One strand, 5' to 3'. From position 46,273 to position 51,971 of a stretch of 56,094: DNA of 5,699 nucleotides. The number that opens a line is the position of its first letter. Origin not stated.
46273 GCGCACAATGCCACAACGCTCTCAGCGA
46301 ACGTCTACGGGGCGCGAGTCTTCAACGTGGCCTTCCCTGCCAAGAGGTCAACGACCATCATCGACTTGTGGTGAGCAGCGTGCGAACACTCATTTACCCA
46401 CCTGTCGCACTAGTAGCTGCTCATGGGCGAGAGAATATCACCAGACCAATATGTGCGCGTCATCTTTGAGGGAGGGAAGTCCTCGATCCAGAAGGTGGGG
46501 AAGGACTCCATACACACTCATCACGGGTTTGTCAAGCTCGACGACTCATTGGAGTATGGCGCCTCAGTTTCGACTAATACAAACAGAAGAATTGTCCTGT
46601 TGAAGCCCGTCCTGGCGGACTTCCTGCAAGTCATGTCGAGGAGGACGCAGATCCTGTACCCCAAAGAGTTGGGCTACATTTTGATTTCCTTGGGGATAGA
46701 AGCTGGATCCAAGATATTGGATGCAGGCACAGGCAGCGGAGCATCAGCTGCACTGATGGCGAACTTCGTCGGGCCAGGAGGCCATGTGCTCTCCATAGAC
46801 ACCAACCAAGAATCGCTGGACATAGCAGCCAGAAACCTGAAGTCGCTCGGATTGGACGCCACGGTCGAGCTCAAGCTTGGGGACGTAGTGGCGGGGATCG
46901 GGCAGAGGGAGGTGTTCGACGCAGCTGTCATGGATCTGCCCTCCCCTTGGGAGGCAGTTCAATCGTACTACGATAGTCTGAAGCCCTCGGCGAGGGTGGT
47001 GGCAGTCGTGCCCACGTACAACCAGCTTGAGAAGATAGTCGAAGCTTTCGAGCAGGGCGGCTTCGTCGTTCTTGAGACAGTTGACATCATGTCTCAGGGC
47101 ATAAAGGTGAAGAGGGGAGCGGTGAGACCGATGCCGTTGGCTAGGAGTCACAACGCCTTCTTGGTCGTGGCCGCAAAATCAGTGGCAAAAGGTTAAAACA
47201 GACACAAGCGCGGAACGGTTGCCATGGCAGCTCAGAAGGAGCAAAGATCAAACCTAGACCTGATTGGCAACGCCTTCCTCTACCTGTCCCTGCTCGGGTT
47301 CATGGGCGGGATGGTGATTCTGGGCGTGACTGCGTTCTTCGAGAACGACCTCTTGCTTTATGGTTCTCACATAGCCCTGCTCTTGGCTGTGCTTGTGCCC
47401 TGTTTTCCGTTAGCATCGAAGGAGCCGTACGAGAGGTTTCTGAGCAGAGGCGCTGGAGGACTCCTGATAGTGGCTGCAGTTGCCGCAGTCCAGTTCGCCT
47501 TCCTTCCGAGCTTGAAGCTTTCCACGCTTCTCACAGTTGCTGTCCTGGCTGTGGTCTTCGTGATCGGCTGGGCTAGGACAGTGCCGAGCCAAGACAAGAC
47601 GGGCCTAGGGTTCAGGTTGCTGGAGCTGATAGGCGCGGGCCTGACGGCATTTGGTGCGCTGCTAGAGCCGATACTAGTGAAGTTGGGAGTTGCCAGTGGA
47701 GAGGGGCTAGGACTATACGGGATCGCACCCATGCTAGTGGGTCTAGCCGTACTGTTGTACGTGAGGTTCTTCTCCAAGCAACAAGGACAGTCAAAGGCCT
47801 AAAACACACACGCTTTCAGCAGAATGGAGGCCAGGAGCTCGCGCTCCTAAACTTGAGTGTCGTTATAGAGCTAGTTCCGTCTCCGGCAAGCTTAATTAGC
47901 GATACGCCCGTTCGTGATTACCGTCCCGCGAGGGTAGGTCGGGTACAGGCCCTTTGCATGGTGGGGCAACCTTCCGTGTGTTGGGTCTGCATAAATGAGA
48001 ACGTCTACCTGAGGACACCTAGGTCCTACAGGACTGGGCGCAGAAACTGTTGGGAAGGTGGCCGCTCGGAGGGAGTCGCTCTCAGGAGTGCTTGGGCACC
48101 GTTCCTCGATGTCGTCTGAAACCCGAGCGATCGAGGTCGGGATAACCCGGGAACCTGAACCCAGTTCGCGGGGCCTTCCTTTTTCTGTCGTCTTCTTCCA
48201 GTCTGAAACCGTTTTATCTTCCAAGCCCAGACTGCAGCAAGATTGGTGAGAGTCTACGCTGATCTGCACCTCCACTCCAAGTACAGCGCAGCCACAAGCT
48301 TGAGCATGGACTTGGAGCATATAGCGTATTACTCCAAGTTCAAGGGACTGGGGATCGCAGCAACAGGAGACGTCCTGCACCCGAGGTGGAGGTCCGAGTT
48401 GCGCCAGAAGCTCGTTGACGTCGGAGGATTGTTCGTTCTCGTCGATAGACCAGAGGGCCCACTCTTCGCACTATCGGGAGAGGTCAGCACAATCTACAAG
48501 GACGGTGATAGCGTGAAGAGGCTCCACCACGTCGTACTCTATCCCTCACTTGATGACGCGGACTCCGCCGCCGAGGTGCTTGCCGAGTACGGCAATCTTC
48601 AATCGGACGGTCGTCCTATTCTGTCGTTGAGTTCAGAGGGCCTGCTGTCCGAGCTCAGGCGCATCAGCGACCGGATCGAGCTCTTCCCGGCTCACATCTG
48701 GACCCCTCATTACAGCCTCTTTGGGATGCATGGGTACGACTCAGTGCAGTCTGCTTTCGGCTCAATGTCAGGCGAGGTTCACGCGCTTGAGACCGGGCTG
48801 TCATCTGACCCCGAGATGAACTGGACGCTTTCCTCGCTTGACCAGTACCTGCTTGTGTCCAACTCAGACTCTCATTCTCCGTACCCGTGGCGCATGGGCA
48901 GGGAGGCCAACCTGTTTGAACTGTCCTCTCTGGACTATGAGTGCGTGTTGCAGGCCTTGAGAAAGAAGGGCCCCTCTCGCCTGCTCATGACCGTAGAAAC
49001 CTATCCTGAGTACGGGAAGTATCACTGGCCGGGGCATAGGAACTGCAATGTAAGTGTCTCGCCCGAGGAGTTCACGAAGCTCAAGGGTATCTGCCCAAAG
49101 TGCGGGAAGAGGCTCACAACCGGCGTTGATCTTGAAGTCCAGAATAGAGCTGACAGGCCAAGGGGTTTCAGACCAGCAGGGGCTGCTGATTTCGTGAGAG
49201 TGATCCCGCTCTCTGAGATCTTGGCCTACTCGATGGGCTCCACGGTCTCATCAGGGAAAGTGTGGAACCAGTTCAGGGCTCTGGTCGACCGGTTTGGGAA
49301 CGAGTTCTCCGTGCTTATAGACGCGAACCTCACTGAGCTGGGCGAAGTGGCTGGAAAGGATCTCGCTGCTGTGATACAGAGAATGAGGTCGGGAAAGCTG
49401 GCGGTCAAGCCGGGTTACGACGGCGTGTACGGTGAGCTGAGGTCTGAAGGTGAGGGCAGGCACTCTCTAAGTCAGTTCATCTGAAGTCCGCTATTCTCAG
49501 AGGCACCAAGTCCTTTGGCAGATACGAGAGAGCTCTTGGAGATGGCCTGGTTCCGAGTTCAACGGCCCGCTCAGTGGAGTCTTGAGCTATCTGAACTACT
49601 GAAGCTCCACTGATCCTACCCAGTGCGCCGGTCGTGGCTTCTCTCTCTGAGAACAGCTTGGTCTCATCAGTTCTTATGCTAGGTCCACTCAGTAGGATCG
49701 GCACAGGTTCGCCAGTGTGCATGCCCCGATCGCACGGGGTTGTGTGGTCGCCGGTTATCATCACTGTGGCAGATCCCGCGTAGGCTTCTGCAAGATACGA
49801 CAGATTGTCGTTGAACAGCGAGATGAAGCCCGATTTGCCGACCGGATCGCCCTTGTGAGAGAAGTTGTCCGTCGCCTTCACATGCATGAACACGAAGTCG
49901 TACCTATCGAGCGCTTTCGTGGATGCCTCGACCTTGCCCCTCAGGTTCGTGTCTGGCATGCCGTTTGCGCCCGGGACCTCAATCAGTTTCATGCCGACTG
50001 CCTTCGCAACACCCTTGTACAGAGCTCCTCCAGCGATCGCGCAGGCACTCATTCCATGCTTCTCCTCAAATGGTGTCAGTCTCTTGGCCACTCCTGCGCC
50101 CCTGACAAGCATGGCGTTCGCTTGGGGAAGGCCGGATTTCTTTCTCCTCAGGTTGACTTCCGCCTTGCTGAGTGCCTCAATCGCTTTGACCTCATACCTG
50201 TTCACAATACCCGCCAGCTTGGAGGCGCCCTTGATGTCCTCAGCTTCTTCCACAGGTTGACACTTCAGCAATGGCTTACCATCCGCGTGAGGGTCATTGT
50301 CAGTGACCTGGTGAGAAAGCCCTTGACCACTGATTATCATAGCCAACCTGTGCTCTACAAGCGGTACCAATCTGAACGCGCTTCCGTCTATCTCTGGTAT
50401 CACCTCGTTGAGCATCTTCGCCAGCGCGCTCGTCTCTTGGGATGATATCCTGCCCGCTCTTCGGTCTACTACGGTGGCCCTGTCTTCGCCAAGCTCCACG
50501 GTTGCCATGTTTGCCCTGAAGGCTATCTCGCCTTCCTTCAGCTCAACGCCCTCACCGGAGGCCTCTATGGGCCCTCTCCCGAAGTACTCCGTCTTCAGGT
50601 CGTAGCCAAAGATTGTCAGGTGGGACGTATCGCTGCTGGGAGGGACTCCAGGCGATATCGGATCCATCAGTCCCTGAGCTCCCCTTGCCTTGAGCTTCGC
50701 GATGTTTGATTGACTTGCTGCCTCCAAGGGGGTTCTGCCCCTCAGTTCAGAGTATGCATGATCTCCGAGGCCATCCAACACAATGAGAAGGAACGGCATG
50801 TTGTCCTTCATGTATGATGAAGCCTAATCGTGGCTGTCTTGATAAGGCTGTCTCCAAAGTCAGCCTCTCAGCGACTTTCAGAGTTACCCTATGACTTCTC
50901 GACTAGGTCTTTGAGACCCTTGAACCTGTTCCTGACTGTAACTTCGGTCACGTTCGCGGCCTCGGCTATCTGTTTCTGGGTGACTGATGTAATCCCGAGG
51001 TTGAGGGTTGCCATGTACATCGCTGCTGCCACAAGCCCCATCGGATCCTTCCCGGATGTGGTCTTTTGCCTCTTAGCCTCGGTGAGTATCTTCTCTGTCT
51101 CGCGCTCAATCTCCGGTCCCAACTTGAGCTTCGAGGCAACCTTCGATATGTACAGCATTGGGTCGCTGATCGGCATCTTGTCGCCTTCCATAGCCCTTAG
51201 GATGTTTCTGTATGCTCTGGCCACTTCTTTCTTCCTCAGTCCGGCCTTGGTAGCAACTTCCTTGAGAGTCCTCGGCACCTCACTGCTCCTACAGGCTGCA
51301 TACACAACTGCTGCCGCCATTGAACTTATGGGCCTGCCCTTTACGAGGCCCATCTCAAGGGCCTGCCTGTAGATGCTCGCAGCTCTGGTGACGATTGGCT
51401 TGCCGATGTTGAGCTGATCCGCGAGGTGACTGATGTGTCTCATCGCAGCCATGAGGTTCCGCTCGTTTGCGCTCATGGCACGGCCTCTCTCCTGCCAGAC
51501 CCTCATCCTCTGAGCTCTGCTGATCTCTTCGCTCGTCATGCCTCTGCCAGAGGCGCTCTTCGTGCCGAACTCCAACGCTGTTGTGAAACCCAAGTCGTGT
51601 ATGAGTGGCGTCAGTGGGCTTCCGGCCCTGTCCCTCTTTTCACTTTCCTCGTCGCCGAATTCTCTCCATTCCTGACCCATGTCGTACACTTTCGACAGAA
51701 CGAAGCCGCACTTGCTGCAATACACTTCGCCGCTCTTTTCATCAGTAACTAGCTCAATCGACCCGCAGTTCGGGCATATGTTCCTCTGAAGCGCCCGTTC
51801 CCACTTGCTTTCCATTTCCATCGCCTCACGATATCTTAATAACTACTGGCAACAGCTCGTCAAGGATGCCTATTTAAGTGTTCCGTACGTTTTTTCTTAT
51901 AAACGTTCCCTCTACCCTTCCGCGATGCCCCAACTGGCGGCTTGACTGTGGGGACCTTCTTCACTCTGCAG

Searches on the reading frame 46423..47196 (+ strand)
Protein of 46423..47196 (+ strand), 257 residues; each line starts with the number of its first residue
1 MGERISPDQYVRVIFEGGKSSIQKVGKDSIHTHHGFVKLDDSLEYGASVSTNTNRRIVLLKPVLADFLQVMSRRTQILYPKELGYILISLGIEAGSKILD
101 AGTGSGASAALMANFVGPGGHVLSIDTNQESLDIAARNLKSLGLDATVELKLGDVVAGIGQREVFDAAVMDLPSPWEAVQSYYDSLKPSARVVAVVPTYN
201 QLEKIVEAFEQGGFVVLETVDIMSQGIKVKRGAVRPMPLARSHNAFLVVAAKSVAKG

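Call 65: search_protein_families(library=pfam, max_evalue=0.00001, proteins=[window:46423-47196:+])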
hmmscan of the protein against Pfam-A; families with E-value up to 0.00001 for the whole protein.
window:46423-47196:+ (257 aa): 5 families
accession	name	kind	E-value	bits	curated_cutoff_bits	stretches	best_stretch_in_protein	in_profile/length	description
PF08704.16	GCD14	-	5.9e-28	98.6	26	1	67-241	13-191/247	tRNA methyltransferase complex GCD14 subunit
PF01135.25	PCMT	-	1.1e-14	55.1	20.3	1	69-208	48-186/210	Protein-L-isoaspartate(D-aspartate) O-methyltransferase (PCMT)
PF13847.12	Methyltransf_31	-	4.7e-11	43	27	1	93-198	2-113/145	Methyltransferase domain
PF13649.12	Methyltransf_25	-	7.5e-08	33.4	27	1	98-188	1-95/97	Methyltransferase domain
PF13578.12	Methyltransf_24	-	9.4e-06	26.9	26.3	0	101-195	3-99/105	Methyltransferase domain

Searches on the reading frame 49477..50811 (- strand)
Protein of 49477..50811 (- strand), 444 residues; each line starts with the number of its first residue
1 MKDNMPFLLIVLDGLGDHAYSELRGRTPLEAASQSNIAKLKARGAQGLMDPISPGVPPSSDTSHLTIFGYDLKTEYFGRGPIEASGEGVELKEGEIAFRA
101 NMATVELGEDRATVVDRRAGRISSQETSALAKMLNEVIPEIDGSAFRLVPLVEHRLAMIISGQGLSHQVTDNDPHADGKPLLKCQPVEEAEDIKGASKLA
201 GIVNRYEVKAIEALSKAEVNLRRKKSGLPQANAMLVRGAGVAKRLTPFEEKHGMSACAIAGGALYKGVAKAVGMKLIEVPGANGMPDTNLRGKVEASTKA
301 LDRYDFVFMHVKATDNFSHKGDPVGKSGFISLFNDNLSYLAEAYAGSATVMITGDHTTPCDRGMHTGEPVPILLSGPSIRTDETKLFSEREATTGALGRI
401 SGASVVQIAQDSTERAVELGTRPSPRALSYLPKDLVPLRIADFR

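Call 38: search_protein_families(library=pfam, proteins=[window:49477-50811:-])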
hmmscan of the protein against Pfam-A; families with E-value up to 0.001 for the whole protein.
window:49477-50811:- (444 aa): 2 families
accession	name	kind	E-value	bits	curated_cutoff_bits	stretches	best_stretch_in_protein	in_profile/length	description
PF10143.14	PhosphMutase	-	7.8e-48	163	21.5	1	43-220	3-170/170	2,3-bisphosphoglycerate-independent phosphoglycerate mutase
PF01676.23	Metalloenzyme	-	1.8e-41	142.8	24.3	1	5-407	1-247/252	Metalloenzyme superfamily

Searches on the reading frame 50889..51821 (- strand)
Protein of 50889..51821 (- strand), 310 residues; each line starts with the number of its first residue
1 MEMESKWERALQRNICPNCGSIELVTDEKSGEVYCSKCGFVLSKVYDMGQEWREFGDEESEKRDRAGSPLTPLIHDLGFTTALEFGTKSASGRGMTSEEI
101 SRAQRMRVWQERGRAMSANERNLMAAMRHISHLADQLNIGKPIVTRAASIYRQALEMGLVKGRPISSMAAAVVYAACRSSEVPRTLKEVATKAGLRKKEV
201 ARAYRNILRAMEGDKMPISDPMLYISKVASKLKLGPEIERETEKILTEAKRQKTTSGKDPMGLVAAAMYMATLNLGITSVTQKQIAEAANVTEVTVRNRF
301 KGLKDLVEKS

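Call 14: find_related_loci(query=window:50889-51821:-, collection=genome_contigs, flank=3000)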
Query window:50889-51821:- (310 aa) in genome_contigs; peptide patterns used: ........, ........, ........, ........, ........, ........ (x = any residue, [..] = any of these).
60 stretches matched a pattern; 17 encode a relative of the query (tblastn E <= 1e-3); 17 distinct loci.
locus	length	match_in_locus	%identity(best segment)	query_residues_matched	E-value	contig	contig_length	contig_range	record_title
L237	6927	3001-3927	97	1-309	0e+0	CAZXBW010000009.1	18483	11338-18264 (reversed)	MAG TPA_asm: uncultured Nitrososphaerota archaeon isolate SRP098346_co1_452 genome assembly, contig: NODE_3001_length_18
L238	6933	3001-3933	83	1-307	2e-180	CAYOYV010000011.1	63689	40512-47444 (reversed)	MAG TPA_asm: uncultured Nitrososphaerota archaeon isolate binchicken_co124_248 genome assembly, contig: NODE_85_length_6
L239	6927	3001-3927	76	2-310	7e-169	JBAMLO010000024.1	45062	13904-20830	MAG: Nitrososphaera sp. isolate MAG7 ExploCarb_3808S_S2_236_length_45062_cov_9, whole genome shotgun sequence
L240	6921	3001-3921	76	2-308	1e-168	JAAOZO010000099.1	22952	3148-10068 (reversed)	MAG: Thaumarchaeota archaeon isolate SJ3.Bin70 k141_107431, whole genome shotgun sequence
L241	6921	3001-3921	76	2-308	2e-168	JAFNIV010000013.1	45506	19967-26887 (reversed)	MAG: Candidatus Brockarchaeota archaeon isolate DRTY-1.bins.18 NODE_13_length_45506_cov_16.224619, whole genome shotgun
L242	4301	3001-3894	62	11-308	2e-121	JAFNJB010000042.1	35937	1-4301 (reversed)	MAG: Candidatus Brockarchaeota archaeon isolate JZZ.bins.4 NODE_491_length_35937_cov_147.499, whole genome shotgun seque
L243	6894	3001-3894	62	11-308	7e-121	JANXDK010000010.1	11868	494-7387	MAG: Crenarchaeota archaeon isolate SKYB109 NODE_10_length_11868_cov_3.042999, whole genome shotgun sequence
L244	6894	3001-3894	61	11-308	6e-121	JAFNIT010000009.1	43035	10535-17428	MAG: Candidatus Brockarchaeota archaeon isolate QC4_43 QC4_scaffold_501_curated, whole genome shotgun sequence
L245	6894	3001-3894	62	11-308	1e-120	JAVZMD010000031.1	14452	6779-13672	MAG: Thermoproteota archaeon isolate DRTY-6_201907_bins_82 DRTY-6_201907_bins_82_scaffold_31, whole genome shotgun seque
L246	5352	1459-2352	61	11-308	9e-121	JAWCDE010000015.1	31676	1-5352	MAG: Thermoproteota archaeon isolate JZ-1_201912_bins_38 JZ-1_201912_bins_38_scaffold_15, whole genome shotgun sequence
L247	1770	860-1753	61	11-308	4e-128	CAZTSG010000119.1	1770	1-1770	MAG TPA_asm: uncultured Nitrososphaerota archaeon isolate SRP104967_co1_30 genome assembly, contig: NODE_19374_length_17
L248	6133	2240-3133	61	11-308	3e-118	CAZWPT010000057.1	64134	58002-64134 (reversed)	MAG TPA_asm: uncultured Nitrososphaerota archaeon isolate SRP231805_co4_161 genome assembly, contig: k141_33348, whole g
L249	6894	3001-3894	61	11-308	2e-118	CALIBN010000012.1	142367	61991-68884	MAG: uncultured archaeon isolate S1_Bin_MAXBIN__053_sub_1 genome assembly, contig: c_000001199528, whole genome shotgun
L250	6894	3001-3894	60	11-308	2e-117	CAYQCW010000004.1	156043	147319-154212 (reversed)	MAG TPA_asm: uncultured Nitrososphaerota archaeon isolate binchicken_co40_87 genome assembly, contig: NODE_117_length_15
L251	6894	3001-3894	60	11-308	3e-117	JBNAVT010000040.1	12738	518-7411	MAG: Thermoproteota archaeon isolate Kamch4342-D-MF-045 bin3.fa-40, whole genome shotgun sequence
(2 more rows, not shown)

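Call 38: search_protein_families(library=pfam, proteins=[window:50889-51821:-])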
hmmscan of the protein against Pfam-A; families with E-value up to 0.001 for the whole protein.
window:50889-51821:- (310 aa): 5 families
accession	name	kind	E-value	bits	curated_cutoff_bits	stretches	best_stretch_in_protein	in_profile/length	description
PF00382.24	TFIIB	-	2e-39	133.9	23.6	2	120-208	2-90/92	Transcription factor TFIIB repeat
PF08271.17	Zn_Ribbon_TF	-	3.5e-12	46.1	29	1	15-55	2-43/43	TFIIB zinc-binding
PF22109.2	Zn_ribbon_tTFIIB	-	0.00015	22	28.6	1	16-41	12-38/40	Transcription factor IIB, zinc ribbon, Trypanosome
PF13542.12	HTH_Tnp_ISL3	-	0.00022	21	27.4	0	279-301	27-48/51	Helix-turn-helix domain of transposase family ISL3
PF04545.22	Sigma70_r4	-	0.00092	19.1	24.1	0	280-299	21-40/50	Sigma-70, region 4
